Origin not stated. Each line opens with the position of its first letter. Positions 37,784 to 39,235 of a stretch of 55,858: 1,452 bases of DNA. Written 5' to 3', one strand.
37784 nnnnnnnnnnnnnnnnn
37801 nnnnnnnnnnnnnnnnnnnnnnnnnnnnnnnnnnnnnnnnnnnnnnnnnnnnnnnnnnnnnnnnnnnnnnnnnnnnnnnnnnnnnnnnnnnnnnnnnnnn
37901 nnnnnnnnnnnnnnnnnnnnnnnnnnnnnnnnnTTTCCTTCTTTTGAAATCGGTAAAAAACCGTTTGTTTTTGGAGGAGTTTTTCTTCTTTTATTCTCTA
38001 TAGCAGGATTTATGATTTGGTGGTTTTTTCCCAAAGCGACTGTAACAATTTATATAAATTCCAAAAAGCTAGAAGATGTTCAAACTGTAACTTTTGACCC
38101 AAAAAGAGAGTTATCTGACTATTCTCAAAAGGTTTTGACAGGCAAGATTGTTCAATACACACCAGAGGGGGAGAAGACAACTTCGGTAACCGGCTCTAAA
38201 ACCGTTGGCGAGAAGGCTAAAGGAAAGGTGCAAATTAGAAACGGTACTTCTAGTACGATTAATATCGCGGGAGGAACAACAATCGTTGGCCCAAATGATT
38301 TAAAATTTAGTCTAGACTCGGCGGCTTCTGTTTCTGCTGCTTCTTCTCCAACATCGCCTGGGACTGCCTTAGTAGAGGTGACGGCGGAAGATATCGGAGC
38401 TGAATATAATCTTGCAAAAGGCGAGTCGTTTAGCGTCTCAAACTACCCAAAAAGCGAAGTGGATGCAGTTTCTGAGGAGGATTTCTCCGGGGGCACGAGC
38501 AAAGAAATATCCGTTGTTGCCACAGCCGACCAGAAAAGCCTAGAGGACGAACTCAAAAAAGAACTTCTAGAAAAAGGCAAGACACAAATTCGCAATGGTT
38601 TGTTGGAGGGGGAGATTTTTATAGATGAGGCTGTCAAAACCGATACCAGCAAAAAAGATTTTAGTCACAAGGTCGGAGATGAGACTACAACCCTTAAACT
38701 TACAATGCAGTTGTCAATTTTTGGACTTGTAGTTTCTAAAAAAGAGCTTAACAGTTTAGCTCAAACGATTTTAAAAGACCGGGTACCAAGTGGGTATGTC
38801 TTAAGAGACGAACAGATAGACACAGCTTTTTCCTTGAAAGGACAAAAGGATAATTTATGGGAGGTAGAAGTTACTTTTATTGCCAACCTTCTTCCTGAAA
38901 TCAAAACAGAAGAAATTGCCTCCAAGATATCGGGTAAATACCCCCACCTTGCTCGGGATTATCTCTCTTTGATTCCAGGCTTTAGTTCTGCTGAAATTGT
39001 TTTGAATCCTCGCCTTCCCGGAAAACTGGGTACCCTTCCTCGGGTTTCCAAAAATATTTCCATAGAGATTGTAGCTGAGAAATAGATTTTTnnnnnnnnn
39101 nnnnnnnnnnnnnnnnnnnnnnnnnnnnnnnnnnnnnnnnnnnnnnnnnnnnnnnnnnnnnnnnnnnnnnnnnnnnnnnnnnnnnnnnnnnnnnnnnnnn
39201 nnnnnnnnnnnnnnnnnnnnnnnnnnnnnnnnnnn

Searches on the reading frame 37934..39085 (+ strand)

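Call 91: search_protein_families(library=pfam, proteins=[window:37934-39085:+], max_evalue=10)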
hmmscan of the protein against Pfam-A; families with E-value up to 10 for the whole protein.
window:37934-39085:+ (383 aa): 1 family
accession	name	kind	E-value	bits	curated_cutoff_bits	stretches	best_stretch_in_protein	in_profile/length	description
PF04865.19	Baseplate_J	-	3.4e-07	30.3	21.1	1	92-191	20-113/255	Baseplate J-like protein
